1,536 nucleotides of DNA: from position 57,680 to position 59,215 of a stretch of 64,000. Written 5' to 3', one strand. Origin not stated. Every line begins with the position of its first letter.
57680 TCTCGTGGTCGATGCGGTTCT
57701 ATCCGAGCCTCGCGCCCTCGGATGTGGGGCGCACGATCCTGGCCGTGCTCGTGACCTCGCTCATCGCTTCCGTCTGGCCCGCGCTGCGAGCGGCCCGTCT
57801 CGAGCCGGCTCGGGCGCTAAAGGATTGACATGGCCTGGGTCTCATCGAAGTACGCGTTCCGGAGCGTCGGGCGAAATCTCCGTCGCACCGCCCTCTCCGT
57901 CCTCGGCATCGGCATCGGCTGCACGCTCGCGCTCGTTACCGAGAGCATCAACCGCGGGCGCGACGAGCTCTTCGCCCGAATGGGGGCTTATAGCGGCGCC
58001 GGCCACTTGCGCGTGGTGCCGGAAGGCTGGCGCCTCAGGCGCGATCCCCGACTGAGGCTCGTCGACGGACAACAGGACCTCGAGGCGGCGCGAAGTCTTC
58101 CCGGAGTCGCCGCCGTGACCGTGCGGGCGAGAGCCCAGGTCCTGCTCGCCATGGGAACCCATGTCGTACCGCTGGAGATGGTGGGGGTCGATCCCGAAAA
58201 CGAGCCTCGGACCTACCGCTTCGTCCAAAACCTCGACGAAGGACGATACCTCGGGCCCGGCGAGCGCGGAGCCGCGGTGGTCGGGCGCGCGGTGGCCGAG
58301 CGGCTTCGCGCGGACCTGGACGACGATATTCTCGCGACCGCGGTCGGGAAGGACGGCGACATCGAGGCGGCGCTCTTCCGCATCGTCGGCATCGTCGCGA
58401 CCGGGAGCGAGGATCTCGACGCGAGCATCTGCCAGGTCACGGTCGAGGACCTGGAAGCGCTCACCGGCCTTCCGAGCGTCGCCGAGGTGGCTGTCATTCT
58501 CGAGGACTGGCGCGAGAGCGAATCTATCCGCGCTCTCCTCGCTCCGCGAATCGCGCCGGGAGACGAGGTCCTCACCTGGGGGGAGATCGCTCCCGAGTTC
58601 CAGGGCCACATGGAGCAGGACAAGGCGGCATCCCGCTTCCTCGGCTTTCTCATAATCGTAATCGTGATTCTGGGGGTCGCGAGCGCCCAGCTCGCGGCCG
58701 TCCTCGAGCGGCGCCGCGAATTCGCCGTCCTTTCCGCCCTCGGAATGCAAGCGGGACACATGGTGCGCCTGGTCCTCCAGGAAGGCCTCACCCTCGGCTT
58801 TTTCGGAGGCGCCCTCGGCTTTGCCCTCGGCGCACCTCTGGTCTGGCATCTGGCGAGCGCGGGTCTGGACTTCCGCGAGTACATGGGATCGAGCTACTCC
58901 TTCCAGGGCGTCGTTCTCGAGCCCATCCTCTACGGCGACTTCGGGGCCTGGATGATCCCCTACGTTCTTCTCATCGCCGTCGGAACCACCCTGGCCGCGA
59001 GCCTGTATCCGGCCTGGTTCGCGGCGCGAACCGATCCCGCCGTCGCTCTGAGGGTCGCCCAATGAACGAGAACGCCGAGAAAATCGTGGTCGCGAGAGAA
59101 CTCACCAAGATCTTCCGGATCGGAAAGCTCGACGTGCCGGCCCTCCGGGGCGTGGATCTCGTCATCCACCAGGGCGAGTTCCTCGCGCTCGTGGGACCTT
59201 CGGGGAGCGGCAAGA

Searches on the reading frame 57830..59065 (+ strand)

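Call 59: search_protein_families(library=pfam, max_evalue=0.0001, proteins=[window:57830-59065:+])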
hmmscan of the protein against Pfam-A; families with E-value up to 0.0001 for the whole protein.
window:57830-59065:+ (411 aa): 2 families
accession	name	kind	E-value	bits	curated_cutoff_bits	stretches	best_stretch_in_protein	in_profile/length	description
PF02687.27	FtsX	-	3.7e-16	59.7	25.5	1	270-403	2-120/120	FtsX-like permease C-terminal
PF12704.14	MacB_PCD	-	4.1e-11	44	27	1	20-197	1-165/207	MacB-like periplasmic core domain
